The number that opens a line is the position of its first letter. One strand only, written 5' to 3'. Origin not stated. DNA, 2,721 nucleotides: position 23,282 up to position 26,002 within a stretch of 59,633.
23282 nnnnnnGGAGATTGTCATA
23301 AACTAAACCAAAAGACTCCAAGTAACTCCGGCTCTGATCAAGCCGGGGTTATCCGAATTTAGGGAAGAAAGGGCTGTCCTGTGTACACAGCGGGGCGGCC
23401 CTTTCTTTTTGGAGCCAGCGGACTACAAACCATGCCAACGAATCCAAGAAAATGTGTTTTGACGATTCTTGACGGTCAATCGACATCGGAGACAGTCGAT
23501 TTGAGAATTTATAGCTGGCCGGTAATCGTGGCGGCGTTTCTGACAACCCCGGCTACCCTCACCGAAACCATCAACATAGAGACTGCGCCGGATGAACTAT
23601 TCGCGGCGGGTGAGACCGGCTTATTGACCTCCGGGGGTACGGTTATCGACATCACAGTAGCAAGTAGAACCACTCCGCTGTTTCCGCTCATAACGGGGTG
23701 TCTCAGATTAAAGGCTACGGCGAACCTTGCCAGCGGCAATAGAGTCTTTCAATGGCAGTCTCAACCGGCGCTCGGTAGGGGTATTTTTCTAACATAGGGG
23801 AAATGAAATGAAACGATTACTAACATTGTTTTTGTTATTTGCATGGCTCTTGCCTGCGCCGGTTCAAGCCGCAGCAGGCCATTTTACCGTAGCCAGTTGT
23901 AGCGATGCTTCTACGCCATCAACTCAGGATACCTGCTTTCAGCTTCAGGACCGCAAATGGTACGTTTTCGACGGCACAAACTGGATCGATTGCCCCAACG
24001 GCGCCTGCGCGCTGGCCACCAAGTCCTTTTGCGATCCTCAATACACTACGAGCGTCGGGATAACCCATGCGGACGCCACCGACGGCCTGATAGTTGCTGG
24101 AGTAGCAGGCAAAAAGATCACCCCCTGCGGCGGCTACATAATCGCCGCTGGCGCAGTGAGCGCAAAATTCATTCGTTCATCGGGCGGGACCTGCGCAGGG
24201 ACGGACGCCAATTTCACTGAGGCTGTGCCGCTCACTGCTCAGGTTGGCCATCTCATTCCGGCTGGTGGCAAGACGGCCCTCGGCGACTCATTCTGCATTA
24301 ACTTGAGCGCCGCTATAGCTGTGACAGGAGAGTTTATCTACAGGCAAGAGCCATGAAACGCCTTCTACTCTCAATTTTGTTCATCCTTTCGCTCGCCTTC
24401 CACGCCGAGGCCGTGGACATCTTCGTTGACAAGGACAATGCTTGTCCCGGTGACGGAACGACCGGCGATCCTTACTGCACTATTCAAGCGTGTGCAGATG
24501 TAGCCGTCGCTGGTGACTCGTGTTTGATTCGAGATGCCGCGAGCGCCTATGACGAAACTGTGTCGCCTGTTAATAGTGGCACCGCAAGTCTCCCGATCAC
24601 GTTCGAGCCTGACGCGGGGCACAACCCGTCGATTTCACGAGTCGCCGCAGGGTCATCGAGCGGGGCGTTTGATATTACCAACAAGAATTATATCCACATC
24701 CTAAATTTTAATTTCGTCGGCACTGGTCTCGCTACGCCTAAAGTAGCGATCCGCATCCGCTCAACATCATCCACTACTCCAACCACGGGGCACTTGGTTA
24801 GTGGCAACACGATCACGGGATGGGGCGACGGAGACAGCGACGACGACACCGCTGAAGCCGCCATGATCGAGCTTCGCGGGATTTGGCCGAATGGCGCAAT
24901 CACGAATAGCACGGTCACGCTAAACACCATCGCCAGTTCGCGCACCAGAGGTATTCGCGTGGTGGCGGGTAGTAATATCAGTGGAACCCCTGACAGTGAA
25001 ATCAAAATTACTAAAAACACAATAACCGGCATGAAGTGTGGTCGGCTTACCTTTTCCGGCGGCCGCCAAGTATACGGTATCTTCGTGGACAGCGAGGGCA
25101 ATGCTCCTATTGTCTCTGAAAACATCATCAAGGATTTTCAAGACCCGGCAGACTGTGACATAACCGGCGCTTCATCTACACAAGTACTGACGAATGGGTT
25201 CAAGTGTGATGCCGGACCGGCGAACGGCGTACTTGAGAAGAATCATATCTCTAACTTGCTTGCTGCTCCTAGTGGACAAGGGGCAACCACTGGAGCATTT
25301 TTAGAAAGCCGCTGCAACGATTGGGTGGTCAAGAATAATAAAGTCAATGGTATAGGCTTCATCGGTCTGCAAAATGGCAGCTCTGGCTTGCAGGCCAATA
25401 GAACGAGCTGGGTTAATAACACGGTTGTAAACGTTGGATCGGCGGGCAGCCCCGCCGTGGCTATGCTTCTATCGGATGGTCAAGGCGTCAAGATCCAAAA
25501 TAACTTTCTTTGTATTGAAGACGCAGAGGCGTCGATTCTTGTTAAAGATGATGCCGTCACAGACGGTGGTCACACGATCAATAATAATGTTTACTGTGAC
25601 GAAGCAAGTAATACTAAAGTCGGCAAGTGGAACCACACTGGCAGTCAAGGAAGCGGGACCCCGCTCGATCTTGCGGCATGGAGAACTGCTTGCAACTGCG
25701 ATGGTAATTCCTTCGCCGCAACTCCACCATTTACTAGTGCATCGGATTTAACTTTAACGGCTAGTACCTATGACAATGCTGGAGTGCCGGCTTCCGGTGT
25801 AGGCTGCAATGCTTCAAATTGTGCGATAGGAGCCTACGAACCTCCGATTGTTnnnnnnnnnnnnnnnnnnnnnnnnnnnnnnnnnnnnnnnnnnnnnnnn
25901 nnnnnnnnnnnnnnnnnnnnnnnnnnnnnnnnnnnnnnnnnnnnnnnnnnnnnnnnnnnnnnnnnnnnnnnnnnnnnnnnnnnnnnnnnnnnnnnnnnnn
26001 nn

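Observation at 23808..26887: Two ATGA-coupled proteins with cleavable Sec signal peptides in the tail region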

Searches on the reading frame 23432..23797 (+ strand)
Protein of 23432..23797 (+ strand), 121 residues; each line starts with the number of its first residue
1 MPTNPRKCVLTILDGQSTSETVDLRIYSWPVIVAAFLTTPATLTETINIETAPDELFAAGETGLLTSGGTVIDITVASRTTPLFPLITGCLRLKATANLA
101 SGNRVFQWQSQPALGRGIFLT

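Call 5: search_protein_families(library=pfam, proteins=[window:23432-23797:+], max_evalue=0.01)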
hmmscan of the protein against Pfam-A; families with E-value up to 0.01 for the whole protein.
window:23432-23797:+ (121 aa): 0 families

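Call 6: search_protein_families(library=phrogs, proteins=[window:23432-23797:+], max_evalue=0.01)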
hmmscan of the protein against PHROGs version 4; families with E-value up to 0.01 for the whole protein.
window:23432-23797:+ (121 aa): 0 families

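Call 113: search_protein_families(library=ncbifam, proteins=[window:23432-23794:+], max_evalue=0.01)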
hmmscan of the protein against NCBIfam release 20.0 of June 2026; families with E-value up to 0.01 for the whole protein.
window:23432-23794:+ (121 aa): 0 families

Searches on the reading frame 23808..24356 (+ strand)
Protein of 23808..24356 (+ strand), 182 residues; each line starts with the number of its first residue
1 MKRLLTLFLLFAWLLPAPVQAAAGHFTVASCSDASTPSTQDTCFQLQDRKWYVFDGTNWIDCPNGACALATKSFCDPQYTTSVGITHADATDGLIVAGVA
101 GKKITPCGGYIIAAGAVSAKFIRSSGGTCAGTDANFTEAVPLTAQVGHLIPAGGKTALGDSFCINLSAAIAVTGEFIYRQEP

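Call 5: search_protein_families(library=pfam, proteins=[window:23808-24356:+], max_evalue=0.01)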
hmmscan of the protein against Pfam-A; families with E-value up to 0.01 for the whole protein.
window:23808-24356:+ (182 aa): 0 families

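Call 6: search_protein_families(library=phrogs, proteins=[window:23808-24356:+], max_evalue=0.01)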
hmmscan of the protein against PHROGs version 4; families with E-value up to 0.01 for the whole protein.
window:23808-24356:+ (182 aa): 0 families

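Call 8: search_dna_similar(query=window:23808-24356:+, collection=phages, mode=protein, max_evalue=0.01)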
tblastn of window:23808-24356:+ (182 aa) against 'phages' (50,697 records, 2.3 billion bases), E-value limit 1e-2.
No match.

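Call 15: find_homologous_proteins(query=window:23808-24356:+, max_evalue=0.01)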
Query window:23808-24356:+ (182 aa): 4 proteins with E <= 0.01 among 295 candidates.
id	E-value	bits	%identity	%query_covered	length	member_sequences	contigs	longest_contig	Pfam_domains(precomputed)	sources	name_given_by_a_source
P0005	8.9e-112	389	99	96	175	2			-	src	-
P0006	4.2e-79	283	76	91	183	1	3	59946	-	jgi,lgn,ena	-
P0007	8.7e-68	246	62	100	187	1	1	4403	-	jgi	jgi:hypothetical protein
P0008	2.9e-59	218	62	100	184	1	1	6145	-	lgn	-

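Call 17: find_encoding_contigs(protein=P0006, flank=10000, max_places=4)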
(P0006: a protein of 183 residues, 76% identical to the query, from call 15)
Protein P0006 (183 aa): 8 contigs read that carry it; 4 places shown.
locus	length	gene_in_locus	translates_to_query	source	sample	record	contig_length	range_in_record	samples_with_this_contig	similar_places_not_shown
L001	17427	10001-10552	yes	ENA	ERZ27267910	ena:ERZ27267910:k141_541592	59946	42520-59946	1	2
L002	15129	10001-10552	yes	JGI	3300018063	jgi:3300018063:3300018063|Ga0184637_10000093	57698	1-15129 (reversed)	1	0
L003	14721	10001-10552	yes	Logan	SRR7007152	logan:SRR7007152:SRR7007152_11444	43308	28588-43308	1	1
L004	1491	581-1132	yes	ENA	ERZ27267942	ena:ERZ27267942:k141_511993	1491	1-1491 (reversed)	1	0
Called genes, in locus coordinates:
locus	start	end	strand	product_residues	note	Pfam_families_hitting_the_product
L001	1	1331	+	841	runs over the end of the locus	-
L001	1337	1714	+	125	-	-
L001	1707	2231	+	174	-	-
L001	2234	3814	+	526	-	-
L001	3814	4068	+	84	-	-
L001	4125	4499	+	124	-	-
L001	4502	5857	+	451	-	-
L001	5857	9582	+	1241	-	-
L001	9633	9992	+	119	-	-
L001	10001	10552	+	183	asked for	-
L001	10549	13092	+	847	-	PF13229:Beta_helix (weak)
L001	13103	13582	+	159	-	-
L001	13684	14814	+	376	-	-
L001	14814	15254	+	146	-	-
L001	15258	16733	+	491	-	-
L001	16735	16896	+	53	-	-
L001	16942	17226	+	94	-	-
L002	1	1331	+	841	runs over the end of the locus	-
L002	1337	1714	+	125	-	-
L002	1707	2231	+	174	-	-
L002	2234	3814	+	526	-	-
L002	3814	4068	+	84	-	-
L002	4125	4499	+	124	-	-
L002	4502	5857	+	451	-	-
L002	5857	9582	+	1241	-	-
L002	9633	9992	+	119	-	-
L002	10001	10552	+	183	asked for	-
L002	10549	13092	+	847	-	PF13229:Beta_helix (weak)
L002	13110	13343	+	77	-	-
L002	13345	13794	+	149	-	-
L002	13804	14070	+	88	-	-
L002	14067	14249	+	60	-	-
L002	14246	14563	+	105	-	PF00041:fn3 (faint)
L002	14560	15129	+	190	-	?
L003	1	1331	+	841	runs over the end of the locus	-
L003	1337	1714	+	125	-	-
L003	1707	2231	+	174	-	-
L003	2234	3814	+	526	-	-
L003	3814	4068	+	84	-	-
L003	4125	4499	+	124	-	-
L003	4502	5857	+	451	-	-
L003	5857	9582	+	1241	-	-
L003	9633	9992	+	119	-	-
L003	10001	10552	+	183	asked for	-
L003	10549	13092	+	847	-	PF13229:Beta_helix (weak)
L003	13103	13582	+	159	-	-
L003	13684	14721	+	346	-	?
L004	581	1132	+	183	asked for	-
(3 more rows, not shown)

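Call 19: find_encoding_contigs(protein=P0007, flank=10000, max_places=3)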
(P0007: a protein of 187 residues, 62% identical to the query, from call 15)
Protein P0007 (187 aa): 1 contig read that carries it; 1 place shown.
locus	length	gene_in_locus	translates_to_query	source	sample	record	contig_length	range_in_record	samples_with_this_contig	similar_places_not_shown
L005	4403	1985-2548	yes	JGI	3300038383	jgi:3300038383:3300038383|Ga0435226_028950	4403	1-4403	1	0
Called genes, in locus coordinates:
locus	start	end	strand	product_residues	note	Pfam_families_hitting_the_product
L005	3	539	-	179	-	?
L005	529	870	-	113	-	PF01520:Amidase_3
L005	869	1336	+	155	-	-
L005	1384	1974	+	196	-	-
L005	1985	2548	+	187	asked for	-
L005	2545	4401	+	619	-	?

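Call 20: find_encoding_contigs(protein=P0008, flank=10000, max_places=3)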
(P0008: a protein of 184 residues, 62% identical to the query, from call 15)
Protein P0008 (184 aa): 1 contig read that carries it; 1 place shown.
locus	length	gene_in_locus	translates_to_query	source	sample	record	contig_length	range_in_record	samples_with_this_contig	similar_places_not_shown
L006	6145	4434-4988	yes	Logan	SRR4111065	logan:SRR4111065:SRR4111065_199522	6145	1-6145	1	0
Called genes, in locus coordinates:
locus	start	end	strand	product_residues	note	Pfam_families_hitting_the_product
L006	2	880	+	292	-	?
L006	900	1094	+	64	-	-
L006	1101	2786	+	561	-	PF12236:Head-tail_con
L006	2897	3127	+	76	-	PF25181:Phage_Bbp19 (weak)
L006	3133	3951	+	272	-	-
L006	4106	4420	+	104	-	-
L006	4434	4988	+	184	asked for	-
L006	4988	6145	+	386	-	?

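Call 38: predict_structure(alignment_id=A2)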
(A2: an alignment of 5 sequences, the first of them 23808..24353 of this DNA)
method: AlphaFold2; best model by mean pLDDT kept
length: 182 residues; sequences in the alignment: 5
mean_pLDDT: 42.5   pTM: 0.37
mean pLDDT of the five models: 42.5, 38.8, 37.9, 37.3, 34.2
residues with pLDDT >= 90: 0; 70-90: 0; 50-70: 37; < 50: 145
segments of 3 or more residues with pLDDT < 50: 15-42, 65-124, 126-182
pLDDT, mean of each block of 10 residues (from residue 1): 65 44 41 43 58 60 51 37 40 32 32 41 48 35 33 38 44 28 24
secondary structure, 60 per line:
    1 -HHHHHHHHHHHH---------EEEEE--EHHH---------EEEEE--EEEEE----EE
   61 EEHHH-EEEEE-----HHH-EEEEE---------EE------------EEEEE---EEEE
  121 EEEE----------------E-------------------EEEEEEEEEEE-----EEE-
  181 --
elements in order: H2-13 E23-27 E43-47 E50-54 E59-62 E67-71 E81-85 E109-113 E117-124 E161-171 E177-179

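Call 49: find_related_loci(query=A2, collection=viral_contigs, flank=6000)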
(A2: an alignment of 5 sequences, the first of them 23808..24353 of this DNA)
Query A2 (182 aa) in viral_contigs; peptide patterns used: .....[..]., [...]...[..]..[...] (x = any residue, [..] = any of these).
74 stretches matched a pattern; 1 encode a relative of the query (tblastn E <= 1e-3); 1 distinct loci.
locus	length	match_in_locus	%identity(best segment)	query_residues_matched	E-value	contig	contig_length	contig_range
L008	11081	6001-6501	76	18-182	2e-82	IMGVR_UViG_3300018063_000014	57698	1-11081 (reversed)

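Call 60: find_related_loci(query=A2, collection=metagenome_contigs, flank=5000)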
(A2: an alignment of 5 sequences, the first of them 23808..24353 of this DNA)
Query A2 (182 aa) in metagenome_contigs; peptide patterns used: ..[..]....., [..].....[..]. (x = any residue, [..] = any of these).
234 stretches matched a pattern; 1 encode a relative of the query (tblastn E <= 1e-3); 1 distinct loci.
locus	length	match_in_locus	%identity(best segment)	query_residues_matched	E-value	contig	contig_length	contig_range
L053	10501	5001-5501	76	18-182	2e-82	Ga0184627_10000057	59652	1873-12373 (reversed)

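Call 68: search_solved_structures(query=A2, max_evalue=1)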
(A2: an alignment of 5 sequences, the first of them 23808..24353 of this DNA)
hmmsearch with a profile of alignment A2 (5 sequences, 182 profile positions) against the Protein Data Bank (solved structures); distinct sequences matched with E-value up to 1: 8.
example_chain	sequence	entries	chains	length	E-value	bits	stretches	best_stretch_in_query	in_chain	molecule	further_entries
7qsp_A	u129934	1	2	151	0.11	15.3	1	32-106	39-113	Ribose ABC transporter, periplasmic ribose-binding protein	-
7pu4_B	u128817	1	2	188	0.27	14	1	32-106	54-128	Ribose ABC transporter, periplasmic ribose-binding protein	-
3i6e_A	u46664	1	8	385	0.29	13.9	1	116-160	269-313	Muconate cycloisomerase I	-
9lb5_B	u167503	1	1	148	0.37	13.6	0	33-70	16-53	Secreted protein ORF2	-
3i6t_A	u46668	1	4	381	0.51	13.2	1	114-160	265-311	Muconate cycloisomerase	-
2fn9_A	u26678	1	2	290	0.57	13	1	32-106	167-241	ribose ABC transporter, periplasmic ribose-binding protein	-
2fn8_A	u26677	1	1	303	0.64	12.8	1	32-106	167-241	ribose ABC transporter, periplasmic ribose-binding protein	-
3mbd_A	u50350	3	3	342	0.78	12.6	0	36-74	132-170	Fructose-bisphosphate aldolase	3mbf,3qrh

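Call 113: search_protein_families(library=ncbifam, proteins=[window:23808-24353:+], max_evalue=0.01)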
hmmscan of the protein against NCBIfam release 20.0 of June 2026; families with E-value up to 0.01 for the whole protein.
window:23808-24353:+ (182 aa): 0 families

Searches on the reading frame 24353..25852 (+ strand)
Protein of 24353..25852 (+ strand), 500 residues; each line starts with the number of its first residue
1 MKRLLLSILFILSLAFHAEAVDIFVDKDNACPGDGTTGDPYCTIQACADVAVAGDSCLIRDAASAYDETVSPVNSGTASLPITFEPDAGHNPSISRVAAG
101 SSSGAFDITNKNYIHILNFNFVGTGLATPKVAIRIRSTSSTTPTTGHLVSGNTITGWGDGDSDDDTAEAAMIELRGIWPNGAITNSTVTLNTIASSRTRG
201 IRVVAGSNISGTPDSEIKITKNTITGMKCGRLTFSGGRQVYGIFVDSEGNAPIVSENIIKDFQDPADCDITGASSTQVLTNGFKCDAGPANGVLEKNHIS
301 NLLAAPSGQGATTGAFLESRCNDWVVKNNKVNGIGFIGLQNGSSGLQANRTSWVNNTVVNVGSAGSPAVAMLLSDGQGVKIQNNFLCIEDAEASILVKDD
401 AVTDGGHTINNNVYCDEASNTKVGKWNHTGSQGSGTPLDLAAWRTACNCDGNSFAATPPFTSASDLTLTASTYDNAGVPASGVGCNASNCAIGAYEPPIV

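Call 57: find_related_loci(query=A4, collection=genome_contigs, flank=6000)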
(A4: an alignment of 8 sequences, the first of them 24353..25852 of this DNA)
Query A4 (500 aa) in genome_contigs; peptide patterns used: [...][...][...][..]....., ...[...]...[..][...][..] (x = any residue, [..] = any of these).
134 stretches matched a pattern; 44 encode a relative of the query (tblastn E <= 1e-3); 44 distinct loci.
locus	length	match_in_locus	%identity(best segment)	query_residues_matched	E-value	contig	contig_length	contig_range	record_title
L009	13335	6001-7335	30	24-500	5e-32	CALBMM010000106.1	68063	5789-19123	MAG TPA_asm: uncultured proteobacterium isolate SRR6227243_bin.109_CONCOCT_v1.1_MAG genome assembly, contig: ERZ795105.5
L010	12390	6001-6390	34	1-123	3e-10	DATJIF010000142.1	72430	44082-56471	MAG TPA_asm: Actinospica sp. isolate SMAG_U15531 k141_7302109, whole genome shotgun sequence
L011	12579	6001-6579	31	14-207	5e-10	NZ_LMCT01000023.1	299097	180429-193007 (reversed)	Kitasatospora sp. Root107 contig_3, whole genome shotgun sequence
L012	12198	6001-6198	46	4-70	4e-9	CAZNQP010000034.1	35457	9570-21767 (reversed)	MAG TPA_asm: uncultured Chloroflexaceae bacterium isolate SRP141376_co5_438 genome assembly, contig: NODE_2718_length_35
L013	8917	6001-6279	42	5-89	1e-8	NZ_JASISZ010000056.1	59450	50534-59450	Streptomyces sp. PH10-H1 NODE_56_length_59450_cov_18.791582, whole genome shotgun sequence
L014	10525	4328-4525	46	4-70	2e-8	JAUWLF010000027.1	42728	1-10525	MAG: Chloroflexota bacterium isolate CSMAG_2365 CSMAG_2365_k141_103150_length_42728_cov_17.0382, whole genome shotgun se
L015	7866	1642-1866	39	13-84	3e-8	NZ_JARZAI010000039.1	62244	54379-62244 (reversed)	Kitasatospora sp. MAA4 Ga0572989_39, whole genome shotgun sequence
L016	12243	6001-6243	37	10-87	2e-7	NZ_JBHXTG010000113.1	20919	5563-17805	Kitasatospora sp. NPDC127111 NPDC127111_T46_F11.ctg-0113, whole genome shotgun sequence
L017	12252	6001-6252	36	4-84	6e-7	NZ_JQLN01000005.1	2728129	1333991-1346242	Kitasatospora mediocidica KCTC 9733 BS80DRAFT_unitig_8_quiver.5_C, whole genome shotgun sequence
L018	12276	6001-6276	35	35-123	6e-7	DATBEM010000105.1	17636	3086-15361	MAG TPA_asm: Trebonia sp. isolate SMAG_U5837 k141_1217562, whole genome shotgun sequence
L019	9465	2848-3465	29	40-281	6e-7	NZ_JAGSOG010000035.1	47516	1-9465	Actinospica durhamensis strain CSCA 57 NODE_35_length_47516_cov_34.7737, whole genome shotgun sequence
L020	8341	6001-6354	33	4-124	6e-7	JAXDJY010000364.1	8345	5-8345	MAG: Actinomycetota bacterium isolate BP_582 scaffold_11367787, whole genome shotgun sequence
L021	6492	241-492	38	5-84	1e-6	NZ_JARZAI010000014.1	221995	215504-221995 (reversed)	Kitasatospora sp. MAA4 Ga0572989_14, whole genome shotgun sequence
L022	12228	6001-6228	38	12-84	1e-6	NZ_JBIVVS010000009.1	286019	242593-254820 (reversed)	Kitasatospora sp. NPDC091207 NPDC091207_165_D9.ctg-0009, whole genome shotgun sequence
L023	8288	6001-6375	33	5-113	1e-6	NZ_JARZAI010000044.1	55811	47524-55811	Kitasatospora sp. MAA4 Ga0572989_44, whole genome shotgun sequence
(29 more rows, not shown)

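Call 89: search_protein_families(library=pfam, alignment_id=A3, max_evalue=0.1)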
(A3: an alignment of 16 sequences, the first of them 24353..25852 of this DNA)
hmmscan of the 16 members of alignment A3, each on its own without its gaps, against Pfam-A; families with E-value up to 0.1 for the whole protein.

A. member 1, window:24353-25852:+ (500 aa): 0 families

B. families by the number of members that match (of 16 scanned): 8 families
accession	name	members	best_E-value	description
PF13229.12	Beta_helix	11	1e-18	Right handed beta helix region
PF05048.19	NosD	6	2.7e-07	Periplasmic copper-binding protein (NosD)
PF17161.10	DUF5123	5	3.4e-05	Domain of unknown function (DUF5123)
PF14592.12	Chondroitinas_B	1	0.00011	Chondroitinase B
PF18776.7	Hexapep_loop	1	0.015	Hexapeptide repeat including loop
PF21648.2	M1E1E6-like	1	0.031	Integron cassette protein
PF03347.19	TDH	1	0.045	Vibrio thermostable direct hemolysin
PF21463.3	Cry1Ac_dom-VII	1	0.09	Cry1Ac, domain VII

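Call 90: find_related_loci(query=A4, collection=viral_contigs, flank=4000)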
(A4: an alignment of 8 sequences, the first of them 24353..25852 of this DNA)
Query A4 (500 aa) in viral_contigs; peptide patterns used: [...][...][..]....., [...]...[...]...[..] (x = any residue, [..] = any of these).
58 stretches matched a pattern, but none encodes a relative of the query by tblastn (E <= 1e-3).
